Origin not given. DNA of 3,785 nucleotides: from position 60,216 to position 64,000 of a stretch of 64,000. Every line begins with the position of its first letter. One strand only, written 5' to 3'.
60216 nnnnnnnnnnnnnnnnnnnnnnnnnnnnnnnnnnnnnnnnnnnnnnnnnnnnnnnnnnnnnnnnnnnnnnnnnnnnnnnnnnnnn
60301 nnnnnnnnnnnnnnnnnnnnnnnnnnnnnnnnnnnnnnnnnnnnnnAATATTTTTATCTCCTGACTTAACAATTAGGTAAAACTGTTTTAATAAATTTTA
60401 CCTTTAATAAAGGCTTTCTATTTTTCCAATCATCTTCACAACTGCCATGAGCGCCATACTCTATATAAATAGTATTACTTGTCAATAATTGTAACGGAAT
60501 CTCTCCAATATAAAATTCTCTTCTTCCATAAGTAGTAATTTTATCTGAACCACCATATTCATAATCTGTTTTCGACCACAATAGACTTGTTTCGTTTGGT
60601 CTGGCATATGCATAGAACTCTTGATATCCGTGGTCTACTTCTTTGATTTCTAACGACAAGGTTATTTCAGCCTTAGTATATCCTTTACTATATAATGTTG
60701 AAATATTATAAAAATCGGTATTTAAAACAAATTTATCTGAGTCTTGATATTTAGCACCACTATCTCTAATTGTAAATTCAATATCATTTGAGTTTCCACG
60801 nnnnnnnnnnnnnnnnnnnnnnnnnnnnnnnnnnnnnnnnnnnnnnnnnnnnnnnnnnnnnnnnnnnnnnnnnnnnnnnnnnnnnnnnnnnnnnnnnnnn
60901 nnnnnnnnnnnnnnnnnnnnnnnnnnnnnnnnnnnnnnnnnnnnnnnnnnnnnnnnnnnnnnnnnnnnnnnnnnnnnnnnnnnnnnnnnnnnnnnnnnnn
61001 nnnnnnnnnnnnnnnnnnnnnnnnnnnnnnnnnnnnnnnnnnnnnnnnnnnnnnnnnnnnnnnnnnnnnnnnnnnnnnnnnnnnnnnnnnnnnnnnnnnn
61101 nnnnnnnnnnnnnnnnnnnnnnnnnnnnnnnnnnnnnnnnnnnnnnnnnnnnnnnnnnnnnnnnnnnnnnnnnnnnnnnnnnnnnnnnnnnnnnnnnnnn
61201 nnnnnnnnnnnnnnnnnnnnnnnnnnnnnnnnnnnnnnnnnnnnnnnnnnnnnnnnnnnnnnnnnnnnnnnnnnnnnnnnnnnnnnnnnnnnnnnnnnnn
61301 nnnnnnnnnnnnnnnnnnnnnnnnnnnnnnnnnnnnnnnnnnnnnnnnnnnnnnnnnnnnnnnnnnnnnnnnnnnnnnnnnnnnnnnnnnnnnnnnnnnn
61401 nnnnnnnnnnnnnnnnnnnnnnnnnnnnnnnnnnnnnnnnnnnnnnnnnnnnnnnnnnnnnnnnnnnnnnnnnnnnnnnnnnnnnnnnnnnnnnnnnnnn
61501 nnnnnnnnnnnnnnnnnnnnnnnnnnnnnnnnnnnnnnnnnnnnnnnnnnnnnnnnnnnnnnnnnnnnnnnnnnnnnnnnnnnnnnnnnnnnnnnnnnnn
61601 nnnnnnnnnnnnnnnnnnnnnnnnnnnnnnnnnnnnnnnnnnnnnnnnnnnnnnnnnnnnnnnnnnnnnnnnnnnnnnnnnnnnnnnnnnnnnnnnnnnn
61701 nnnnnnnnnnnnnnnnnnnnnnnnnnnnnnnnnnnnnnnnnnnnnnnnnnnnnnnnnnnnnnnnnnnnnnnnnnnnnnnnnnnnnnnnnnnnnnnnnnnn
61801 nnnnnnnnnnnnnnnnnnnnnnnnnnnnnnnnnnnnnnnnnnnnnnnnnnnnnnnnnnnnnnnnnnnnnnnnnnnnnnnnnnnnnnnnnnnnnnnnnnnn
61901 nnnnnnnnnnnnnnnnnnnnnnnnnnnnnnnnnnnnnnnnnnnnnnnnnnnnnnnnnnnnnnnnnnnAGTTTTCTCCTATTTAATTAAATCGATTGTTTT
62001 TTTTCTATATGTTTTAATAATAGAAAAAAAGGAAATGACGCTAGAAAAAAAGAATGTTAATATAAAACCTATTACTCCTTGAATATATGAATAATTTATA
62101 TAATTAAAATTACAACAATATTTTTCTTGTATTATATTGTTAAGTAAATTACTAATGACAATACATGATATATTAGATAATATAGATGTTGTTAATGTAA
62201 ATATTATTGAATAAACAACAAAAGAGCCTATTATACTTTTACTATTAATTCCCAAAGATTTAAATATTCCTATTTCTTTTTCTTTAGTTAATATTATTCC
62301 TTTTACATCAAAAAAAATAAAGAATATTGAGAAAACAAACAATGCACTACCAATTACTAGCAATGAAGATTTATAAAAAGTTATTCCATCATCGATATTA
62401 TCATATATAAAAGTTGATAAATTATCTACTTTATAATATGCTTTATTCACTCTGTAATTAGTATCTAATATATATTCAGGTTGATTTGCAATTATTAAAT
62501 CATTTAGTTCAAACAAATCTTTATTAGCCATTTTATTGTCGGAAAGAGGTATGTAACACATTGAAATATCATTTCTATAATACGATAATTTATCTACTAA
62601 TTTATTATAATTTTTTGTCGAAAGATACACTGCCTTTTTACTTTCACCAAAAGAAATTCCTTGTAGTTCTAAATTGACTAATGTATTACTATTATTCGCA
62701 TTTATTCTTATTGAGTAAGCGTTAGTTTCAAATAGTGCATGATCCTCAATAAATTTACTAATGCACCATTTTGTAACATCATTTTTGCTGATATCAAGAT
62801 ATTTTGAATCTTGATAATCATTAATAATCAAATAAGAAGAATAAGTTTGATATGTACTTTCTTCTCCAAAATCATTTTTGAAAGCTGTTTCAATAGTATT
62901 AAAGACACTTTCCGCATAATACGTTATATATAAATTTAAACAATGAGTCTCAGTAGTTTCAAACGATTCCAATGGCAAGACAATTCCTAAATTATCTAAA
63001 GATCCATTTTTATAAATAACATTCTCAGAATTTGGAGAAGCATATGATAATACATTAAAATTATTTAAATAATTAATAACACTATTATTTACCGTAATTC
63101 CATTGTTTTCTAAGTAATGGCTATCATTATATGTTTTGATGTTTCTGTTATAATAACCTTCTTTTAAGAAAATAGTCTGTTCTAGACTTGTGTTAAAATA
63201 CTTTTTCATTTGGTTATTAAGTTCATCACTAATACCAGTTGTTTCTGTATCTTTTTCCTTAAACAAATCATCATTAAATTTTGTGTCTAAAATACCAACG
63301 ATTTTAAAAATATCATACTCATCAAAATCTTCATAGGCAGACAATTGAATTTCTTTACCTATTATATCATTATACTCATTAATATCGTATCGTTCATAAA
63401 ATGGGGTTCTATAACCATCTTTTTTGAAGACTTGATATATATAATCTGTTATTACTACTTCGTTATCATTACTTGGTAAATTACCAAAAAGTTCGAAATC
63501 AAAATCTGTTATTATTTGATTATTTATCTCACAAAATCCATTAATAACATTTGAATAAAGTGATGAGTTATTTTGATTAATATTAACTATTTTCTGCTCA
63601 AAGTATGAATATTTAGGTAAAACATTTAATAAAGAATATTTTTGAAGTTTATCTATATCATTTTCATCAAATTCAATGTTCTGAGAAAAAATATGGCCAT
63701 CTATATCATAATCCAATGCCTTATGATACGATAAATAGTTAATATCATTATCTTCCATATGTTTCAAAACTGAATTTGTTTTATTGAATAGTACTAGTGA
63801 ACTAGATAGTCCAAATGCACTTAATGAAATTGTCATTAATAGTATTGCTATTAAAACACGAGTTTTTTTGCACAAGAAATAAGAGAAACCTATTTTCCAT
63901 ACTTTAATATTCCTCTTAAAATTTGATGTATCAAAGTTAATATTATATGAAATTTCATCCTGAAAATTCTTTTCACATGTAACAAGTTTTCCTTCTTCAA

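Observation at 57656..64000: Pore-forming-protein candidate lies between two paralogous MacB-type ABC transporters in one operon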

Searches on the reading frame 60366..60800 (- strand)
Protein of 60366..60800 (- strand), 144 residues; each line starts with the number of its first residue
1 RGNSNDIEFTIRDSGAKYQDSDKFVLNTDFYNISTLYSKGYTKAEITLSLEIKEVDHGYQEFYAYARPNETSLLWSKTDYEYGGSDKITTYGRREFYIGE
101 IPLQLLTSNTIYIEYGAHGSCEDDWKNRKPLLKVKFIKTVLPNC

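Call 58: search_protein_families(library=ncbifam, proteins=[window:60366-60800:-], max_evalue=10)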
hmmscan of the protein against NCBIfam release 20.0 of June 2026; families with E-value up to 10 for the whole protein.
window:60366-60800:- (144 aa): 0 families

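Call 59: search_protein_families(library=pfam, proteins=[window:60366-60800:-], max_evalue=10)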
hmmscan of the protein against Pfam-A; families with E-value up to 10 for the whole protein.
window:60366-60800:- (144 aa): 1 family
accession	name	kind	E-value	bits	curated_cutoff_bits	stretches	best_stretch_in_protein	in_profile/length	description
PF06056.18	Terminase_5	-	0.07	13.5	20.3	1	35-54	8-27/58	Putative ATPase subunit of terminase (gpP-like)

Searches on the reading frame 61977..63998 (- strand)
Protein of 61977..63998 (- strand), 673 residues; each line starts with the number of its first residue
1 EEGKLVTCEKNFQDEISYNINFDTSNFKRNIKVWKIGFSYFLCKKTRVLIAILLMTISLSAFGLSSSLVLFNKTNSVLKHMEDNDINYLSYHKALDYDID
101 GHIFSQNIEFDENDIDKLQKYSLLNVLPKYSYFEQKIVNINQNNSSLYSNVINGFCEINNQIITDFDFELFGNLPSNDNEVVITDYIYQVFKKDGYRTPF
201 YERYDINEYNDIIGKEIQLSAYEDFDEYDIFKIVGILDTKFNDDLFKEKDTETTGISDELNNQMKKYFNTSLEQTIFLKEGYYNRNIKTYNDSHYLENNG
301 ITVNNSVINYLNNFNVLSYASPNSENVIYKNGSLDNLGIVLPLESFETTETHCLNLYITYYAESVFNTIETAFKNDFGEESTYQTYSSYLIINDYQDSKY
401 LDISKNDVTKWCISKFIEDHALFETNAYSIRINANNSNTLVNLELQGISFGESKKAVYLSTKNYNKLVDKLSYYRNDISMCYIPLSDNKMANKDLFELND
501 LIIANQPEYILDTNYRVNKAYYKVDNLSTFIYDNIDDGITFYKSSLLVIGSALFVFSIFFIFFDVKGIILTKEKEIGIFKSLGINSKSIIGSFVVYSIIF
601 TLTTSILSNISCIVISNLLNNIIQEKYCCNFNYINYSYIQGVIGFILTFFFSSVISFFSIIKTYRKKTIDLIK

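Call 8: search_protein_families(library=pfam, proteins=[window:61977-63998:-], max_evalue=1)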
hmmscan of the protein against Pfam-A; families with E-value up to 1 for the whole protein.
window:61977-63998:- (673 aa): 3 families
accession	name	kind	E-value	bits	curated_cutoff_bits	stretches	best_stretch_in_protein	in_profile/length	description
PF02687.27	FtsX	-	6.9e-08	33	25.5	1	549-663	3-118/120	FtsX-like permease C-terminal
PF11738.13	DUF3298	-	0.016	16.5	24.1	1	243-303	1-62/84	Protein of unknown function (DUF3298)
PF14580.12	LRR_9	-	0.018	15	30.5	0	107-150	46-89/175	Leucine-rich repeat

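Call 9: search_protein_families(library=ncbifam, proteins=[window:61977-63998:-], max_evalue=1)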
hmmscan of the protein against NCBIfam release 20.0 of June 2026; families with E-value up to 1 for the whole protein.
window:61977-63998:- (673 aa): 3 families
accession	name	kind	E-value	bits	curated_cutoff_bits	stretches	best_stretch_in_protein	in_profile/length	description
TIGR02213.1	lolE_release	exception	0.035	13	540.35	1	540-624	268-347/411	lipoprotein-releasing ABC transporter permease subunit LolE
NF008357.0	PRK11146.1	exception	0.11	11.3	439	1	541-625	272-351/414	lipoprotein-releasing ABC transporter permease subunit LolE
NF038347.1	FtsX_Gpos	exception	0.47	9.7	225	1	539-638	164-266/296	permease-like cell division protein FtsX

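Call 58: search_protein_families(library=ncbifam, proteins=[window:61977-63893:-], max_evalue=10)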
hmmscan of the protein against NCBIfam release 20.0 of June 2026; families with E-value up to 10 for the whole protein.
window:61977-63893:- (638 aa): 4 families
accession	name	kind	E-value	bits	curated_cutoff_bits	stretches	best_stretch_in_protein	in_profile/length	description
NF008357.0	PRK11146.1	exception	0.017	14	439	1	506-590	272-351/414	lipoprotein-releasing ABC transporter permease subunit LolE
TIGR02213.1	lolE_release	exception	0.039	12.8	540.35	1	505-589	268-347/411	lipoprotein-releasing ABC transporter permease subunit LolE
NF038347.1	FtsX_Gpos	exception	1.3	8.3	225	1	504-604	164-267/296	permease-like cell division protein FtsX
TIGR00439.2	FtsX_Gneg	equivalog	8.6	5.5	255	1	506-618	165-280/292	permease-like cell division protein FtsX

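Call 59: search_protein_families(library=pfam, proteins=[window:61977-63893:-], max_evalue=10)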
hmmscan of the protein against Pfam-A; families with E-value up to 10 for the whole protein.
window:61977-63893:- (638 aa): 3 families
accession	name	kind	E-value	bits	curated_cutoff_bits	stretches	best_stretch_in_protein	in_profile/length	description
PF02687.27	FtsX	-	6.3e-08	33.1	25.5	1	514-628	3-118/120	FtsX-like permease C-terminal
PF11738.13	DUF3298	-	0.015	16.6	24.1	1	208-268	1-62/84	Protein of unknown function (DUF3298)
PF14580.12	LRR_9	-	0.018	15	30.5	1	72-115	46-89/175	Leucine-rich repeat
